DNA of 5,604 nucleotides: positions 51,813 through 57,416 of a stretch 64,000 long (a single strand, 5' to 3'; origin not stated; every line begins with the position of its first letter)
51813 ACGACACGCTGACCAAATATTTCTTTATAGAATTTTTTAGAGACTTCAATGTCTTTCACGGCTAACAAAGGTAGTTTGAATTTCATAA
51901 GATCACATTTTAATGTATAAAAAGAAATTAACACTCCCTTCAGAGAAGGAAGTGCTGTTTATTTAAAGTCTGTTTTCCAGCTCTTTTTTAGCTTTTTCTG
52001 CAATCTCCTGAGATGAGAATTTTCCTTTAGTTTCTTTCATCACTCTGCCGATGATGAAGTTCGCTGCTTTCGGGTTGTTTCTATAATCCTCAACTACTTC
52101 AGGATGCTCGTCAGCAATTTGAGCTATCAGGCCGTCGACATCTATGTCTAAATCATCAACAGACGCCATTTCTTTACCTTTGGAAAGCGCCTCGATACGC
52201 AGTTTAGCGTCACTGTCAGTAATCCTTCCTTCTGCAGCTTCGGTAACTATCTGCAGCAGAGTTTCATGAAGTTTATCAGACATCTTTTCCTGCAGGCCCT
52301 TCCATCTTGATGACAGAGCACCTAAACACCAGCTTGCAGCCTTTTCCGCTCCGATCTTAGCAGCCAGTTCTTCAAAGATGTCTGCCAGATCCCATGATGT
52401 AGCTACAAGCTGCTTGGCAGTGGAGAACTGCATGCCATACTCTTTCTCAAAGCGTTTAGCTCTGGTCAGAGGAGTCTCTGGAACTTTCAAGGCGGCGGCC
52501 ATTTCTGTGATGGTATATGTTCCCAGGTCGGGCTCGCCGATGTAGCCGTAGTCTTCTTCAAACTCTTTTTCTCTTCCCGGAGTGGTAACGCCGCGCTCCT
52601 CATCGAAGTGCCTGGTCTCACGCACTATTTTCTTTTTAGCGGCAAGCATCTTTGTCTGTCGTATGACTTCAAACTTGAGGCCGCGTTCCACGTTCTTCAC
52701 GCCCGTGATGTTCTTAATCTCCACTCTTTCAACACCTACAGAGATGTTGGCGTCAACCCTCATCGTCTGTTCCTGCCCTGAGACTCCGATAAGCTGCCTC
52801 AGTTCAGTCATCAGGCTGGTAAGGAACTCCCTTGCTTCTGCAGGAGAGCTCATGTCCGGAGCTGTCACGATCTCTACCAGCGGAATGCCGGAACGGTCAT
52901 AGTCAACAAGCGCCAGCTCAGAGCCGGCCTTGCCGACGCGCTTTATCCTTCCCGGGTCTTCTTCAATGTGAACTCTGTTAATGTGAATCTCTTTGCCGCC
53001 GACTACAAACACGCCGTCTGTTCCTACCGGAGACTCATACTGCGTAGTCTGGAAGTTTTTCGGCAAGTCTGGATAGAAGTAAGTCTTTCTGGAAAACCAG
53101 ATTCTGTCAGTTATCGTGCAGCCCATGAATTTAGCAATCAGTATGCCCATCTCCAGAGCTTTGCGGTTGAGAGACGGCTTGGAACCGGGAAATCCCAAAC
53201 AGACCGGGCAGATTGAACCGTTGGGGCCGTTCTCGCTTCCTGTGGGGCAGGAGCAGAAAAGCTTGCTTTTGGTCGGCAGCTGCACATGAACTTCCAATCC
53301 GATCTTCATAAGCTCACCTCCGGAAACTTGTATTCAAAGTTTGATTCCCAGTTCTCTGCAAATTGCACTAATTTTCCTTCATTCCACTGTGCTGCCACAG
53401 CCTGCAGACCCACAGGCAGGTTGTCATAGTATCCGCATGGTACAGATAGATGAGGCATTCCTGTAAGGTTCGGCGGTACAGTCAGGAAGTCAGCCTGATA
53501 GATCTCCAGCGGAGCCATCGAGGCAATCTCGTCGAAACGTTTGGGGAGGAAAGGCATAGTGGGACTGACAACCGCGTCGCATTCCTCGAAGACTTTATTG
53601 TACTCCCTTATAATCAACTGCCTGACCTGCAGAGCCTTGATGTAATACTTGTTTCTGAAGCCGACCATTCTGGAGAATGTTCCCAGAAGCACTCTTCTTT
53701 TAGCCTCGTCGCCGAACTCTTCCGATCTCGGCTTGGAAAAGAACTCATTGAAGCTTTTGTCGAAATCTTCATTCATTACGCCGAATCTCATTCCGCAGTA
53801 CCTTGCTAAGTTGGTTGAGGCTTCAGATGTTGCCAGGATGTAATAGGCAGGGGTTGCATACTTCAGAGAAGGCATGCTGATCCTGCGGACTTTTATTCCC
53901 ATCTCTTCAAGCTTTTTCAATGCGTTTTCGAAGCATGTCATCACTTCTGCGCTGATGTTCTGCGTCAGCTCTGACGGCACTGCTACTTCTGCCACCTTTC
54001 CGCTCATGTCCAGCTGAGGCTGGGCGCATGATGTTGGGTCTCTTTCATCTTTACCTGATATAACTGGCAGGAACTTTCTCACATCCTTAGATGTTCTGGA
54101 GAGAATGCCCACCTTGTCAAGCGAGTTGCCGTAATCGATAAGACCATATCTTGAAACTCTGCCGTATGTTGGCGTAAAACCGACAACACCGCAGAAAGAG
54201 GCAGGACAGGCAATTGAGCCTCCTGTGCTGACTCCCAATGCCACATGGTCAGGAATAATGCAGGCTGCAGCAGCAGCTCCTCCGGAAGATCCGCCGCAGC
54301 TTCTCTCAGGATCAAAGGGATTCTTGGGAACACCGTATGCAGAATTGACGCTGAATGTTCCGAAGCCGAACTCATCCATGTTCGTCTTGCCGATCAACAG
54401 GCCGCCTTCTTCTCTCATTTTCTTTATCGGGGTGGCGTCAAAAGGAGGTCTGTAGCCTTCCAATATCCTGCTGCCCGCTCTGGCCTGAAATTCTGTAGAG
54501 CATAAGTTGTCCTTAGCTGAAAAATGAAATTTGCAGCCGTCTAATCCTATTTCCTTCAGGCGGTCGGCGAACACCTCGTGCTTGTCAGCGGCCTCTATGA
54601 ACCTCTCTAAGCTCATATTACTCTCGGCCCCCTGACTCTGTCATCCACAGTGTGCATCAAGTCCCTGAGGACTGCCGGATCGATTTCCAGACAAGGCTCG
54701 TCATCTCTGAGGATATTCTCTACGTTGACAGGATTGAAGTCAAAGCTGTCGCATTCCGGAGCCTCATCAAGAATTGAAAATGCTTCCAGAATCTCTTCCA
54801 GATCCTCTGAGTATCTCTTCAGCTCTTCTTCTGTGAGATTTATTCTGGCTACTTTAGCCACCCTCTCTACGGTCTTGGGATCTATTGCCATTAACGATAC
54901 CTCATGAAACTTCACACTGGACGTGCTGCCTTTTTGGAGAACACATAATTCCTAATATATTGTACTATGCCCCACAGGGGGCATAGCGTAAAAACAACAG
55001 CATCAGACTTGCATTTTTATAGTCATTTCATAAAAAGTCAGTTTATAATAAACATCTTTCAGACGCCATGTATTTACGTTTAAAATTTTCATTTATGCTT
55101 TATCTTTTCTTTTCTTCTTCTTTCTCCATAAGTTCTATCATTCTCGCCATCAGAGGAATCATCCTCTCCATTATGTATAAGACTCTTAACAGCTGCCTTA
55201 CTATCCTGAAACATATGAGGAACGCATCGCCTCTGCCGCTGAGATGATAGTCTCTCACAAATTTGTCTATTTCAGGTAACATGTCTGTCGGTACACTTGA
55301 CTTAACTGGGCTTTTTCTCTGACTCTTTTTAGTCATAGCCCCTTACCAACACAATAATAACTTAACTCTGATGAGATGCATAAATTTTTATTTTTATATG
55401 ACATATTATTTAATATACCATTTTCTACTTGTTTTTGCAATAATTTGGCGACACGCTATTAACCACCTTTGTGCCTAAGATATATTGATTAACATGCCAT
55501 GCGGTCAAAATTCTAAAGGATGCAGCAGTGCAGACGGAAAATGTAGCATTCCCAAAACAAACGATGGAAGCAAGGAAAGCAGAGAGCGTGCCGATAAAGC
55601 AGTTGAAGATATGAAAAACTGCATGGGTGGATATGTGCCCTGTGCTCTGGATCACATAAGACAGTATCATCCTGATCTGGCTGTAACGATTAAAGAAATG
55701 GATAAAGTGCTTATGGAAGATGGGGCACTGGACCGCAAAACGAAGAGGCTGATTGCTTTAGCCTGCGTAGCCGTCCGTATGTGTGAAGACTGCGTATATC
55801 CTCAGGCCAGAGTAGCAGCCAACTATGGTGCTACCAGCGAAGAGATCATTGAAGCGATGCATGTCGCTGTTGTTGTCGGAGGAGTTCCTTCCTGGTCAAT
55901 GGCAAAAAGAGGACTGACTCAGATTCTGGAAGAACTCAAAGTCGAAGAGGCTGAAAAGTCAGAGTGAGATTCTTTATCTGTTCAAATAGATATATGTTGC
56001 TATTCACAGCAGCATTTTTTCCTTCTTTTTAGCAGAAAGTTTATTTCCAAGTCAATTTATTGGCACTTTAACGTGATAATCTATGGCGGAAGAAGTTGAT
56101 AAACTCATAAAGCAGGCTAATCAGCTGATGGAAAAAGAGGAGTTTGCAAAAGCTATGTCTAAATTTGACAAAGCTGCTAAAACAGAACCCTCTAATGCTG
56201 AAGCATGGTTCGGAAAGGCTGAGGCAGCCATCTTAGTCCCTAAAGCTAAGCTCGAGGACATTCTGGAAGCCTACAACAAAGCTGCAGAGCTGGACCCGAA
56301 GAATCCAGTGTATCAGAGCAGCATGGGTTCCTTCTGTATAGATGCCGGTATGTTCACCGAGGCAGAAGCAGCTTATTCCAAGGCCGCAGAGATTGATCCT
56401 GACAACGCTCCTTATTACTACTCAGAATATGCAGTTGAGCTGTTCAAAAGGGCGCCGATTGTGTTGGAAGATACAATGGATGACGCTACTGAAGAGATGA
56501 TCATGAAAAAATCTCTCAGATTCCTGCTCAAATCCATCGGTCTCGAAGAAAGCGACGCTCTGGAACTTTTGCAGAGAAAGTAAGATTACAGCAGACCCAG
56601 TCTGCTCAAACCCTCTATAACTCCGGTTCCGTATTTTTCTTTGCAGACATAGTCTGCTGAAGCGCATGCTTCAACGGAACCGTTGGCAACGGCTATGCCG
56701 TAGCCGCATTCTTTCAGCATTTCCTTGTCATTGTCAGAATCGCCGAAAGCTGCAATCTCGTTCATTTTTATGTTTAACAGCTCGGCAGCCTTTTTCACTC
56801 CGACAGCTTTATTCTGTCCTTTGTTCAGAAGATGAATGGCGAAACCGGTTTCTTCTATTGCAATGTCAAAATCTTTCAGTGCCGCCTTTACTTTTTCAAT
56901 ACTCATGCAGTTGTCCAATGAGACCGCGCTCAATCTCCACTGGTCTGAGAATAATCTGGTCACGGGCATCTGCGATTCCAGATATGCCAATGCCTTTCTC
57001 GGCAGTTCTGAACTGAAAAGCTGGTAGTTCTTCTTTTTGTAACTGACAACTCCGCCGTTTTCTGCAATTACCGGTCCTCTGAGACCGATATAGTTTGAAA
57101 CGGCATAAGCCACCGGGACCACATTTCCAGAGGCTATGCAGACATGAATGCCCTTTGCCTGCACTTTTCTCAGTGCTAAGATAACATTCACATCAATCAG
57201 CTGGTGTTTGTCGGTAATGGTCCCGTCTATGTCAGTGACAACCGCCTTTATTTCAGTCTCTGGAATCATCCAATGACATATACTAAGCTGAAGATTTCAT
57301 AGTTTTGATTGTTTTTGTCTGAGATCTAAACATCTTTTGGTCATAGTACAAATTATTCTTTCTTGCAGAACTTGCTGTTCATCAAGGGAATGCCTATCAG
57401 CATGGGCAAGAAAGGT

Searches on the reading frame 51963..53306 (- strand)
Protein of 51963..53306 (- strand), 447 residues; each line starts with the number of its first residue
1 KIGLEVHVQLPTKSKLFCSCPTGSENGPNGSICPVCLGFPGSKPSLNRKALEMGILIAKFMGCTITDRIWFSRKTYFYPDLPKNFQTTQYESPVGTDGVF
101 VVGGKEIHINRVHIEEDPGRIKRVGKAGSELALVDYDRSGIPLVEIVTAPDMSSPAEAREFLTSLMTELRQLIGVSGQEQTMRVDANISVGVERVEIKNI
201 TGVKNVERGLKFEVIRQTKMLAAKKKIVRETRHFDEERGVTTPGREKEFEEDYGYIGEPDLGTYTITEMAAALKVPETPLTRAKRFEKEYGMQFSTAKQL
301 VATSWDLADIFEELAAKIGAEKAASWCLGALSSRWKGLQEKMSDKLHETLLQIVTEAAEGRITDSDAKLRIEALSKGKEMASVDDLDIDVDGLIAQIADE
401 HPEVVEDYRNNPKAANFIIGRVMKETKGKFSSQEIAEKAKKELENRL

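Call 40: list_cluster_members(proteins=[window:51963-53306:-, window:53306-54613:-, window:49798-50925:+, window:50921-51301:+])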
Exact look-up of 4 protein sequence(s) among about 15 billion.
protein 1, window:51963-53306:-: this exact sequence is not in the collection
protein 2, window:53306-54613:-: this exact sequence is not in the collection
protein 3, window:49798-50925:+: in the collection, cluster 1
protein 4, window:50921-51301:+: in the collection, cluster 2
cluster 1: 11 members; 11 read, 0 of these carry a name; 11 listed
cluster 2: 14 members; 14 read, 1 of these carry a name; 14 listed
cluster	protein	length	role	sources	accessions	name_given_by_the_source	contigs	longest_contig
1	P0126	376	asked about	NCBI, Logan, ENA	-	-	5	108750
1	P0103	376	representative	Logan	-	-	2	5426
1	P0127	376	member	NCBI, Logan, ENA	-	-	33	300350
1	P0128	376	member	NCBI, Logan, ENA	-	-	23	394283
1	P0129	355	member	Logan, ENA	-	-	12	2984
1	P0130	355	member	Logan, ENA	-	-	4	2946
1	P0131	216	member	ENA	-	-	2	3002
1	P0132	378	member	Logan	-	-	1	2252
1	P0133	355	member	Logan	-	-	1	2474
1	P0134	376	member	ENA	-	-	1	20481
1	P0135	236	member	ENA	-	-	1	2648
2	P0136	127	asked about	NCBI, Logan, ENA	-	-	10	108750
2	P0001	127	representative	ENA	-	-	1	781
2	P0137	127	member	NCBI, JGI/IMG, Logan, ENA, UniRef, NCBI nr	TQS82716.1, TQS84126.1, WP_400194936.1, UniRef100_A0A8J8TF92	hypothetical protein [Candidatus Methanomassiliicoccus intestinalis] | hypothetical protein | Uncharacterized protein n=1 Tax=Candidatus Methanomassiliicoccus intestinalis ...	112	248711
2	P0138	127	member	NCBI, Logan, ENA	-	-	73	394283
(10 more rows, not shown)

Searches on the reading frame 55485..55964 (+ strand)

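Call 77: search_protein_families(library=pfam, proteins=[window:55485-55964:+], max_evalue=0.0001)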
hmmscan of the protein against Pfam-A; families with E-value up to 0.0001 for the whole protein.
window:55485-55964:+ (160 aa): 1 family
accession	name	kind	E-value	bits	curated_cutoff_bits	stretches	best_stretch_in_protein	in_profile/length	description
PF02627.25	CMD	-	1.2e-15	57.6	23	1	63-139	1-77/84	Carboxymuconolactone decarboxylase family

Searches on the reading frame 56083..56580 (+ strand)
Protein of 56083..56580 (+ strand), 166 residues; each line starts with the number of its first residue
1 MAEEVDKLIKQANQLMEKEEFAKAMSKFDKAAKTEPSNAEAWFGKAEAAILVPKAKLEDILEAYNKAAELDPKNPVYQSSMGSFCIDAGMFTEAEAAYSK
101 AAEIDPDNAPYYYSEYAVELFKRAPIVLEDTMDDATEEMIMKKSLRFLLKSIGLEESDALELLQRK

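Call 77: search_protein_families(library=pfam, proteins=[window:56083-56580:+], max_evalue=0.0001)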
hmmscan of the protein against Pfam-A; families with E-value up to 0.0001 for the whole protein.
window:56083-56580:+ (166 aa): 8 families
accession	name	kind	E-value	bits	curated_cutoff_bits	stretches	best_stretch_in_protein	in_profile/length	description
PF13414.12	TPR_11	-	1.4e-12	47.5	26.8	0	86-113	5-32/42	TPR repeat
PF14559.12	TPR_19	-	8.7e-11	42.4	25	1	58-114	8-63/68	Tetratricopeptide repeat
PF13428.12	TPR_14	-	2.2e-10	40.6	23.5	0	11-47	7-43/44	Tetratricopeptide repeat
PF07719.23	TPR_2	-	2.8e-10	39.9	27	0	81-108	7-34/34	Tetratricopeptide repeat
PF13431.12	TPR_17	-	6.6e-09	35.8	24.4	0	28-49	2-23/34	Tetratricopeptide repeat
PF13432.12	TPR_16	-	2.4e-08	34.7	32.7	1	10-75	2-65/65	Tetratricopeptide repeat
PF00515.34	TPR_1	-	5.5e-08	32.7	27.8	0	81-108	7-34/34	Tetratricopeptide repeat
PF13181.12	TPR_8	-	1e-05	25.7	25.7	0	81-108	7-34/34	Tetratricopeptide repeat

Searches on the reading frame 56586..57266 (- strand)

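Call 77: search_protein_families(library=pfam, proteins=[window:56586-57266:-], max_evalue=0.0001)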
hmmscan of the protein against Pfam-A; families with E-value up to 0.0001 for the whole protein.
window:56586-57266:- (226 aa): 4 families
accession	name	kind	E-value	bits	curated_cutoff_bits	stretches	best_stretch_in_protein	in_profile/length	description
PF08282.18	Hydrolase_3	-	7.8e-39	134.4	20.9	2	126-218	161-253/255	haloacid dehalogenase-like hydrolase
PF00702.32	Hydrolase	-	2.6e-10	41.4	26.4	1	132-188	142-191/191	haloacid dehalogenase-like hydrolase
PF05116.19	S6PP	-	1.2e-08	35.3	20.3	1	9-224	5-246/247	Sucrose-6F-phosphate phosphohydrolase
PF12710.13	HAD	-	1.5e-07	32.4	27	0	141-185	141-189/189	haloacid dehalogenase-like hydrolase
